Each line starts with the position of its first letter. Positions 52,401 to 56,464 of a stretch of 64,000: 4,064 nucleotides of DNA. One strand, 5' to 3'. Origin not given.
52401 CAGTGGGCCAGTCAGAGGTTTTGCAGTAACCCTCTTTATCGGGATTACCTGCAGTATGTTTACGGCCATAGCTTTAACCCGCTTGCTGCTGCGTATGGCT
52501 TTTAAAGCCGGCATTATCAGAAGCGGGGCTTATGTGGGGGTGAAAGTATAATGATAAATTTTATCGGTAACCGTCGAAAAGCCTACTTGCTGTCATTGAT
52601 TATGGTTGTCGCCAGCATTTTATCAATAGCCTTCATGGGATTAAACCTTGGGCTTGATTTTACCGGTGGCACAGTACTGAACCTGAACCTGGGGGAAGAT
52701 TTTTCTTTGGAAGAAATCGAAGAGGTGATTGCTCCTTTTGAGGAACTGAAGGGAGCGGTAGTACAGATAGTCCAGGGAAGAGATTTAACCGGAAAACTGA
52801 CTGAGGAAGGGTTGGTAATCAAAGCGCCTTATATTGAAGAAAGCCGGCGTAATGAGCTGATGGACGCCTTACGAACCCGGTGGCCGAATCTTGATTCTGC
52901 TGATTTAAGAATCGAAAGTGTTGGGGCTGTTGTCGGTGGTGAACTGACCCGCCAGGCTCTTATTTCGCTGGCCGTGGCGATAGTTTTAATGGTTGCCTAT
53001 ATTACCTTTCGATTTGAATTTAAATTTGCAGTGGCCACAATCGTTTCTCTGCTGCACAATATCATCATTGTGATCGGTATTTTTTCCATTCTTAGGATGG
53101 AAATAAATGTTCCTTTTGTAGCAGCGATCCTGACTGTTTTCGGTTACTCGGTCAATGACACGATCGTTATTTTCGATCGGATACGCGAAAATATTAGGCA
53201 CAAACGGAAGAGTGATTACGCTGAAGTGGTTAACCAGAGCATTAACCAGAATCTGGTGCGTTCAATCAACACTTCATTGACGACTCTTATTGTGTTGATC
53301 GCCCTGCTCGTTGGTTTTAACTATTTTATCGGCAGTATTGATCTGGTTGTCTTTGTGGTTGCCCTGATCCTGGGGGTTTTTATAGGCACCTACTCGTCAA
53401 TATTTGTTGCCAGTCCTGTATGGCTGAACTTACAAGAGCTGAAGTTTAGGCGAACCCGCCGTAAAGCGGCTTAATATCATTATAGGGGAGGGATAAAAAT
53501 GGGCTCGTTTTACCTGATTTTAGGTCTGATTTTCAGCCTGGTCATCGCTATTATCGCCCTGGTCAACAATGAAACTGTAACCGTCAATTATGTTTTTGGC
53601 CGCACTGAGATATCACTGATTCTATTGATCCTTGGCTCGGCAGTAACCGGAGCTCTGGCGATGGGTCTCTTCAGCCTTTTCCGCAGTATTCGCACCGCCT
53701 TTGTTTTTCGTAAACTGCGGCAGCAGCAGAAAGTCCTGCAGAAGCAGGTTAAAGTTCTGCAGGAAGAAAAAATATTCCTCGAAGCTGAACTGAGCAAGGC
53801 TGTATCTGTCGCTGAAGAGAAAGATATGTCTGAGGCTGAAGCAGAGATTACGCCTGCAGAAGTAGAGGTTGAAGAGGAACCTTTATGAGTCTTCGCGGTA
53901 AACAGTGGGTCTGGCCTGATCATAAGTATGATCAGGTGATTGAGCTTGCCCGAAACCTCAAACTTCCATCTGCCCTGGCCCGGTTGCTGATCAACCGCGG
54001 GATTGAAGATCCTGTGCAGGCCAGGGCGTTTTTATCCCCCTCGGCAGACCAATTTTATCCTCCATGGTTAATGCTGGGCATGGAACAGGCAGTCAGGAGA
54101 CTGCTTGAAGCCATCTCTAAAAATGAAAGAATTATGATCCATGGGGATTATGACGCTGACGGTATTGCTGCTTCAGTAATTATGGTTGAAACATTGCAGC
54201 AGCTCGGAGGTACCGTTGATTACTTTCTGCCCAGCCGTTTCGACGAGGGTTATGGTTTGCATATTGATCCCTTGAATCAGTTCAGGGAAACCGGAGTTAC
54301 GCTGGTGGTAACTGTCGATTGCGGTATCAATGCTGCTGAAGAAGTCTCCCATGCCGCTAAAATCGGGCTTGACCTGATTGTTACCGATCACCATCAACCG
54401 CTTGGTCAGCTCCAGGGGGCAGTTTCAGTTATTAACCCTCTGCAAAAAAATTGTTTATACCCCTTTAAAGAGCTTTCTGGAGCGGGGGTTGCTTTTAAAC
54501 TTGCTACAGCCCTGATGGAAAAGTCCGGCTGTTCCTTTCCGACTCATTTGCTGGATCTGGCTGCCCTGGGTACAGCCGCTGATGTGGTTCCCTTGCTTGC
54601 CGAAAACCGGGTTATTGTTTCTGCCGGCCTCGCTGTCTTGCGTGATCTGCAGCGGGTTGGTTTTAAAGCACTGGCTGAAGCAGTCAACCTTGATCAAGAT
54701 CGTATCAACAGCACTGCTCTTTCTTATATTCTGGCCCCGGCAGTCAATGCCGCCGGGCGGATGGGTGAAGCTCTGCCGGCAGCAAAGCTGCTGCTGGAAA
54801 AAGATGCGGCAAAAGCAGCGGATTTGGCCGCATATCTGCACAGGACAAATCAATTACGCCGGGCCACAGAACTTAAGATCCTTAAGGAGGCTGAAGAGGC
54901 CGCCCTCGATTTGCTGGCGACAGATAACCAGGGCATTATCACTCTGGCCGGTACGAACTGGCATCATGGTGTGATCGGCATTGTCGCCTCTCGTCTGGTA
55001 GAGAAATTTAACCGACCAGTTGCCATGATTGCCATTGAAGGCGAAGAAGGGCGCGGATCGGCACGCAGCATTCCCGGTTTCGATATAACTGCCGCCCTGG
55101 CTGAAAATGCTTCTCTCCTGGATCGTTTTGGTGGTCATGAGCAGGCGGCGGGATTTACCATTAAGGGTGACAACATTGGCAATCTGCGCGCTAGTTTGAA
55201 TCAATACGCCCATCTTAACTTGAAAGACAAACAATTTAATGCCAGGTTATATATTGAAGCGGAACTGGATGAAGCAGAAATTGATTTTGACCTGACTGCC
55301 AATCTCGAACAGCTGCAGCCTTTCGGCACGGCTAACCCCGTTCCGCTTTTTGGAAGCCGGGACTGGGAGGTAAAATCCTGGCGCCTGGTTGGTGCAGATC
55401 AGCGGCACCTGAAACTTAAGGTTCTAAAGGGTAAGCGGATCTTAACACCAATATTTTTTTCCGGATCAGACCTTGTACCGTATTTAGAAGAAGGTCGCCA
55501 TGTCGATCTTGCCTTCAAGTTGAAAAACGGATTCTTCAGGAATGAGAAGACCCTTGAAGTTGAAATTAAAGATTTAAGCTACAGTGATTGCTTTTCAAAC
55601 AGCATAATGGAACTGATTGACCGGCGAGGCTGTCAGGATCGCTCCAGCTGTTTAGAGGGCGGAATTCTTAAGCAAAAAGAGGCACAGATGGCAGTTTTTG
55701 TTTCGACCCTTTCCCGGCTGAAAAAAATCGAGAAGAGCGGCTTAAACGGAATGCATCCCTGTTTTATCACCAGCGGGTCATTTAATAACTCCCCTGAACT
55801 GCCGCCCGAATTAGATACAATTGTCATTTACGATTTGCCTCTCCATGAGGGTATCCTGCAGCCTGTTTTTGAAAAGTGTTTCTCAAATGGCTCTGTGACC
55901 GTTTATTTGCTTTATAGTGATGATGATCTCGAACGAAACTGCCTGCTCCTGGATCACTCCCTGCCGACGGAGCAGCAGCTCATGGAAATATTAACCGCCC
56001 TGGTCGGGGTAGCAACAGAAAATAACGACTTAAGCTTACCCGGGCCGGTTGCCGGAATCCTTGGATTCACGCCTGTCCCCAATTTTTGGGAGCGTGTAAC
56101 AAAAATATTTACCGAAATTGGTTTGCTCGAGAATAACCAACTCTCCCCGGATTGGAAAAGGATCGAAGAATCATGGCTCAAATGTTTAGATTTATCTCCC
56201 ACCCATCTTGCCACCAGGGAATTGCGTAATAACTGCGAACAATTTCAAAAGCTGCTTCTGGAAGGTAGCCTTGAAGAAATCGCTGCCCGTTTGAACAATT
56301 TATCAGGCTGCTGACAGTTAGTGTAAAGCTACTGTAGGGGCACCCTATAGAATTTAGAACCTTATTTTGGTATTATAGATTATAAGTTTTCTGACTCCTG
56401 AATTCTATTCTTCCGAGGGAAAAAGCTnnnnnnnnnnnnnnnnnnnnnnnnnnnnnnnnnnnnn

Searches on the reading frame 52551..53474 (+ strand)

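Call 49: search_protein_families(library=pfam, proteins=[window:52551-53474:+], max_evalue=0.001)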
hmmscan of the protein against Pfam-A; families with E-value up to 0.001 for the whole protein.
window:52551-53474:+ (307 aa): 2 families
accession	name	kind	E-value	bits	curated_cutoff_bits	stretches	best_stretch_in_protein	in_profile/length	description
PF02355.23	SecD_SecF_C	-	3.3e-59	199.9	20.5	1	116-296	13-188/189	Protein export membrane protein SecD/SecF, C-terminal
PF07549.19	Sec_GG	-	5.1e-07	29.4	20.3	1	25-43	2-20/28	SecD/SecF GG Motif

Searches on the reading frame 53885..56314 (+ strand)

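Call 49: search_protein_families(library=pfam, proteins=[window:53885-56314:+], max_evalue=0.001)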
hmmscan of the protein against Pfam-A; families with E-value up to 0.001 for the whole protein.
window:53885-56314:+ (809 aa): 3 families
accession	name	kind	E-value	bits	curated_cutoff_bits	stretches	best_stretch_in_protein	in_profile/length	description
PF17768.7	RecJ_OB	-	2.2e-25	89.2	27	1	457-563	1-107/107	RecJ OB domain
PF01368.27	DHH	-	4.9e-25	88.7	28.1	1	82-230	1-125/125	DHH family, N-terminal domain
PF02272.25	DHHA1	-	2.1e-16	60.7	25.9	1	350-442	3-100/102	DHHA1 domain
